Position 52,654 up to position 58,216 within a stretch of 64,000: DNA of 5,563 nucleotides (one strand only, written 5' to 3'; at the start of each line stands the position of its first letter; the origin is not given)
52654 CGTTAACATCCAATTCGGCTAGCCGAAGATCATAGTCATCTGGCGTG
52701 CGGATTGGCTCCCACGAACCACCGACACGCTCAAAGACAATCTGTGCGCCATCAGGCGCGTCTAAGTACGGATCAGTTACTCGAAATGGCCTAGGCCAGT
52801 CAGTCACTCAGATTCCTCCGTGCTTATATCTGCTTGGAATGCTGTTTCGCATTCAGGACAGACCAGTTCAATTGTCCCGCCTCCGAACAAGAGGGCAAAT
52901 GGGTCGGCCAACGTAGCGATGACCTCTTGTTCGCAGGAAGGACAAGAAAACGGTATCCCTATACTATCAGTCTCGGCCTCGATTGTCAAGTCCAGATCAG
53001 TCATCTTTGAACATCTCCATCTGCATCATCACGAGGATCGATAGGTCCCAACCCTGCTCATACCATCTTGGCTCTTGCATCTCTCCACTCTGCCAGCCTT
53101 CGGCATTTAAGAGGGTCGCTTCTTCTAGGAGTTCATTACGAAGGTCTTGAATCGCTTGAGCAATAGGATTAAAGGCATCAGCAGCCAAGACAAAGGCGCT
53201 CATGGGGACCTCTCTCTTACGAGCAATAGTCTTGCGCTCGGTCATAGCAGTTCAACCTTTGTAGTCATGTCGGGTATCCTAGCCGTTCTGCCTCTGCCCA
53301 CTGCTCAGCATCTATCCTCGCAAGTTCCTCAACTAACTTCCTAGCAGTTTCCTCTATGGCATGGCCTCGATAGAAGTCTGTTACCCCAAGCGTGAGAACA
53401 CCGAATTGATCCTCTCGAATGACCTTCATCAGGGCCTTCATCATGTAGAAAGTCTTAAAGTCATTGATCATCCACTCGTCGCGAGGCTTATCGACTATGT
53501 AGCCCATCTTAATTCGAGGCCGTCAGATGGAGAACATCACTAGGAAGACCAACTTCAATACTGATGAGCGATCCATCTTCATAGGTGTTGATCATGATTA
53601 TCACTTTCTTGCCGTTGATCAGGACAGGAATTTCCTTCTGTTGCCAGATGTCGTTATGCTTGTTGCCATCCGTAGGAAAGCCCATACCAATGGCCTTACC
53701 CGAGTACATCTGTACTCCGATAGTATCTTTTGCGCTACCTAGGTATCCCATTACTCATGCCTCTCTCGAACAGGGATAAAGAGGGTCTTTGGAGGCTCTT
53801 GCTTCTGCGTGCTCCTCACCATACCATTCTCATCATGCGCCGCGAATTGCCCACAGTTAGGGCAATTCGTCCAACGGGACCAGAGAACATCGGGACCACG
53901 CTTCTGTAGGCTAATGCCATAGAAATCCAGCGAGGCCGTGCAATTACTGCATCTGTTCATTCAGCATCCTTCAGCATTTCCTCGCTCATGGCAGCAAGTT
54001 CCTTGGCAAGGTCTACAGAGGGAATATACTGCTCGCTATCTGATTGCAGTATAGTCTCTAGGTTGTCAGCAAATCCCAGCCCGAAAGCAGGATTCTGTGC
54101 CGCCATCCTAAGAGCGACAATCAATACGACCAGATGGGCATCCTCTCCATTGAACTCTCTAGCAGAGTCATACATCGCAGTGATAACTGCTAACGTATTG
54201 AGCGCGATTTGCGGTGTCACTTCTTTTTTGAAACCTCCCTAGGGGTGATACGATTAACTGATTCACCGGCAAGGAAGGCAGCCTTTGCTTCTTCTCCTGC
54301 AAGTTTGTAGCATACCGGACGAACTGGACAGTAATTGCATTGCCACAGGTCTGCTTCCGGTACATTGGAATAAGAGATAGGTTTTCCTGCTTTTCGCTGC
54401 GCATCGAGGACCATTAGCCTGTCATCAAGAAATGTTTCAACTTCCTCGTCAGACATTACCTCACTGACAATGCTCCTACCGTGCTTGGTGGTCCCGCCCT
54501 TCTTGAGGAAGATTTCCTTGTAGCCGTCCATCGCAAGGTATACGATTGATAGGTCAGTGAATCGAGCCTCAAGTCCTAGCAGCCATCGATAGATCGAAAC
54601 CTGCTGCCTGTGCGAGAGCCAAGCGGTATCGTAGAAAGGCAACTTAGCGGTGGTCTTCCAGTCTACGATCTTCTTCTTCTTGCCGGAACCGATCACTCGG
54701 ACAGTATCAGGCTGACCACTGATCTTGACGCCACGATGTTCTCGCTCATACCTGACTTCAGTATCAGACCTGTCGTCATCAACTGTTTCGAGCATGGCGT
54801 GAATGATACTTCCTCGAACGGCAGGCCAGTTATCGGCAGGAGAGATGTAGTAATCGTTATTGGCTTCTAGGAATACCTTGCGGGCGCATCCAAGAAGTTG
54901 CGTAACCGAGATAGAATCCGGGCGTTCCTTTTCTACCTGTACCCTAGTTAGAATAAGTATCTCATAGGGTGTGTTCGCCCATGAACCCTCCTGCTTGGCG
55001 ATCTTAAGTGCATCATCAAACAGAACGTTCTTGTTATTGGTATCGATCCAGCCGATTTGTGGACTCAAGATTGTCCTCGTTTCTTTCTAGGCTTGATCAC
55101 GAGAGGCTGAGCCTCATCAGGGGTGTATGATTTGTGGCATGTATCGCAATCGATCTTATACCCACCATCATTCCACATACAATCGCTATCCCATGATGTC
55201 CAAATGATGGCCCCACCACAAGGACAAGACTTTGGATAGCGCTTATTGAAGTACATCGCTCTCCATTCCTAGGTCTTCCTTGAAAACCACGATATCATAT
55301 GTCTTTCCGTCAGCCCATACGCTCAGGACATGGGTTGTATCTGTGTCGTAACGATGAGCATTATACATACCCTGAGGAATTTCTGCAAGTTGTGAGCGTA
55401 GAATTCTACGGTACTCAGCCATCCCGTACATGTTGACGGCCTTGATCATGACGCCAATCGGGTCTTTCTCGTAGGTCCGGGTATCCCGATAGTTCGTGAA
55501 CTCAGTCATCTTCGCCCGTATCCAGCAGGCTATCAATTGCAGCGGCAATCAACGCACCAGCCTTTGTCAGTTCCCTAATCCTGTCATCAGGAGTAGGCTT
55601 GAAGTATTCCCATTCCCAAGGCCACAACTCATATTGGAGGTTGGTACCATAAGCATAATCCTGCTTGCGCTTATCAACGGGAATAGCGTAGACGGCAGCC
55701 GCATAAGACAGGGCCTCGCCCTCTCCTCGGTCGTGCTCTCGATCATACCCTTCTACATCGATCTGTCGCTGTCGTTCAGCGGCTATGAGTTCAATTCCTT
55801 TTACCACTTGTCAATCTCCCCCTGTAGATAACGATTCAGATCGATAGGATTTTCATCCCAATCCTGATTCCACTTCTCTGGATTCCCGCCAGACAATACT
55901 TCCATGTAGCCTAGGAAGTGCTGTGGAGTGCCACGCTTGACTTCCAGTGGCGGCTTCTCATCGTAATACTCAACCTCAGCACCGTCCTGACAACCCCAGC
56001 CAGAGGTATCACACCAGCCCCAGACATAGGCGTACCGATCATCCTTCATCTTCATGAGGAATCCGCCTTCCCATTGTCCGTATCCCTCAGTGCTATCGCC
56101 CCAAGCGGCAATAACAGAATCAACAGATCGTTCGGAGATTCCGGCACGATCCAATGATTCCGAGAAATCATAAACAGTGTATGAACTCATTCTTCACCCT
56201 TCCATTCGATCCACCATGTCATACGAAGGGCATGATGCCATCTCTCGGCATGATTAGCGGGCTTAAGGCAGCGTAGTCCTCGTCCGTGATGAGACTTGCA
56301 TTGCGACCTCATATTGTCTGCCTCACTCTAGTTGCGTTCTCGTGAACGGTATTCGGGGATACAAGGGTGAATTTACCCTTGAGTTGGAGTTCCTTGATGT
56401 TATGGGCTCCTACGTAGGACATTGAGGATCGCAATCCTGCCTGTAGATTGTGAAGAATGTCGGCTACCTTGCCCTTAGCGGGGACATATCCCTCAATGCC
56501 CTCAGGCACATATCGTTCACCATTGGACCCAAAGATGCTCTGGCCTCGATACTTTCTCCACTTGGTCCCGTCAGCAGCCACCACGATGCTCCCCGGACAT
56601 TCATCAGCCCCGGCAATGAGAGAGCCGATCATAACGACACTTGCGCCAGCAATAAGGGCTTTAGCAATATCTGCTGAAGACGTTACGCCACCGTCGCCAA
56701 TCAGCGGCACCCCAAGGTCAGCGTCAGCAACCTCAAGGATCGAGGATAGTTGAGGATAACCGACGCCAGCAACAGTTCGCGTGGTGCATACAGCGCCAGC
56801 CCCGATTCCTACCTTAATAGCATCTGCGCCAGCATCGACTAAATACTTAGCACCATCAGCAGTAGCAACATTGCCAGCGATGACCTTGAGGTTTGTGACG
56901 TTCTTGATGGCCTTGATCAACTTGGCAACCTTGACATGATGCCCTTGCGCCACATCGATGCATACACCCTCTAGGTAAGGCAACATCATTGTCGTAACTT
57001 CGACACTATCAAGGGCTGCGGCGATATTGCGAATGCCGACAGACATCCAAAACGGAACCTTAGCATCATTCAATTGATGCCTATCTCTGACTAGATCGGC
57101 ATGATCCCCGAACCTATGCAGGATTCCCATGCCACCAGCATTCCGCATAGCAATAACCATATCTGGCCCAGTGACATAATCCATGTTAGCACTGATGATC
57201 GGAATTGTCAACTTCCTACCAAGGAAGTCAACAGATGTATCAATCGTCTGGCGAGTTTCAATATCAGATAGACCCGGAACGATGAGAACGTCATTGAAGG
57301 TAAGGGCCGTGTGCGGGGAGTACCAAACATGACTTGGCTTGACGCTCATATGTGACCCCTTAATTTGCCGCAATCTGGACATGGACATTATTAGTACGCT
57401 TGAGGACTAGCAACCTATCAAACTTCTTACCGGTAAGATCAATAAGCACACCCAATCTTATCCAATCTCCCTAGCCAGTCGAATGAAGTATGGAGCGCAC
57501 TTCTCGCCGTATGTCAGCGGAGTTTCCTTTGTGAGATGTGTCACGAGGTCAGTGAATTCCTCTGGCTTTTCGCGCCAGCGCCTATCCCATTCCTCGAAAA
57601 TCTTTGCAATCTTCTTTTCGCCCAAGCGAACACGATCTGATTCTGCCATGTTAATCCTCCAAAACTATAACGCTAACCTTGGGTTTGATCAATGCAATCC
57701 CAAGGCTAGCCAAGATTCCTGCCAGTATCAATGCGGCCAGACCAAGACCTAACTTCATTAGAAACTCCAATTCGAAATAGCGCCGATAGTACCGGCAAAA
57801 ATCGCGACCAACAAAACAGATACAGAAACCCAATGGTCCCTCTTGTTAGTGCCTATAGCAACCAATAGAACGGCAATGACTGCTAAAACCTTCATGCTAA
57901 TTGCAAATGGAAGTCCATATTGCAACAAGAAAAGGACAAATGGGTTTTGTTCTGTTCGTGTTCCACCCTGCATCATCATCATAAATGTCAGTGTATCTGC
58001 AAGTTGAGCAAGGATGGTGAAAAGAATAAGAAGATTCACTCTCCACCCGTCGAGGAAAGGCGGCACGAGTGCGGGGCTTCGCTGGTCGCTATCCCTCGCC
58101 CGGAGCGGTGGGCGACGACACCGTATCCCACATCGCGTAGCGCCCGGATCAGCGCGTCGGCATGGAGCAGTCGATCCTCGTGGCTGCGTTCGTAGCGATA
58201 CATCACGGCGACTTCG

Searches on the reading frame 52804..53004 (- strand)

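Call 49: search_protein_families(library=pfam, proteins=[window:52804-53004:-], max_evalue=0.01)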
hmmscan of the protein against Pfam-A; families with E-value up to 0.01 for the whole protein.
window:52804-53004:- (66 aa): 7 families
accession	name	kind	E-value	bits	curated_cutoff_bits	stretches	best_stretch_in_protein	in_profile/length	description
PF25206.1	DUF7836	-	4.9e-05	23.5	26.7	0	44-61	5-22/59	Domain of unknown function (DUF7836)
PF24441.1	DUF7560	-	0.00026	21.1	27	0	44-59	3-18/44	Family of unknown function (DUF7560)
PF23454.1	Zn_ribbon_Brz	-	0.00043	21.3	27.9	0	44-63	3-22/58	Transcriptional regulator Brz zinc beta ribbon domain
PF25164.1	CoiA_N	-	0.00087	19.2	26.3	0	18-29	17-28/50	Competence protein CoiA, N-terminal domain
PF14369.11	Zn_ribbon_19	-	0.0049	17.4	30.8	0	8-26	12-29/35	zinc-ribbon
PF23547.1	Zn_ribbon_FGT1_1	-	0.0053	16.8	27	0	43-55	17-29/35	FORGETTER1 first zinc ribbon domain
PF22747.2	Zn_ribbon_DUF2089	-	0.0071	16.9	27.6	0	46-55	12-21/32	DUF2089 zinc ribbon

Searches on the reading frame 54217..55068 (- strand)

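Call 11: search_protein_families(library=phrogs, proteins=[window:54217-55068:-], max_evalue=0.00001)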
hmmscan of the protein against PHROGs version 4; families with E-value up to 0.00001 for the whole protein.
window:54217-55068:- (283 aa): 3 families
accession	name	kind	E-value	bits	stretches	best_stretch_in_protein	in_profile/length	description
phrog_1706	-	DNA, RNA and nucleotide metabolism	1.2e-15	58.8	1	42-262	39-252/293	CRISPR/Cas system associated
phrog_2139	-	DNA, RNA and nucleotide metabolism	2e-10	41.3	1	104-225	122-239/330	exonuclease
phrog_69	-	DNA, RNA and nucleotide metabolism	1.4e-06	28.6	0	104-277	193-348/501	exonuclease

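Call 49: search_protein_families(library=pfam, proteins=[window:54217-55068:-], max_evalue=0.01)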
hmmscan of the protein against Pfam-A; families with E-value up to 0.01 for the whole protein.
window:54217-55068:- (283 aa): 1 family
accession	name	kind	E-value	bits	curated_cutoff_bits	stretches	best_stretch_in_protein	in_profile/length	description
PF12705.13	PDDEXK_1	-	1.9e-13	51.4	22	1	104-253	112-246/247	PD-(D/E)XK nuclease superfamily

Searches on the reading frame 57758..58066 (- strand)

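Call 75: search_protein_families(library=pfam, proteins=[window:57758-58066:-], max_evalue=0.01)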
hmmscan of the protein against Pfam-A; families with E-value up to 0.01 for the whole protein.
window:57758-58066:- (102 aa): 2 families
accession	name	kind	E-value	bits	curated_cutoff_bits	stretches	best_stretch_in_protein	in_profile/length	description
PF18902.5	DUF5658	-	1.4e-05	26.2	25.2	1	19-90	2-73/82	Domain of unknown function (DUF5658)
PF12805.13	FUSC-like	-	0.0071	15.9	22.1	1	44-91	16-61/284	FUSC-like inner membrane protein yccS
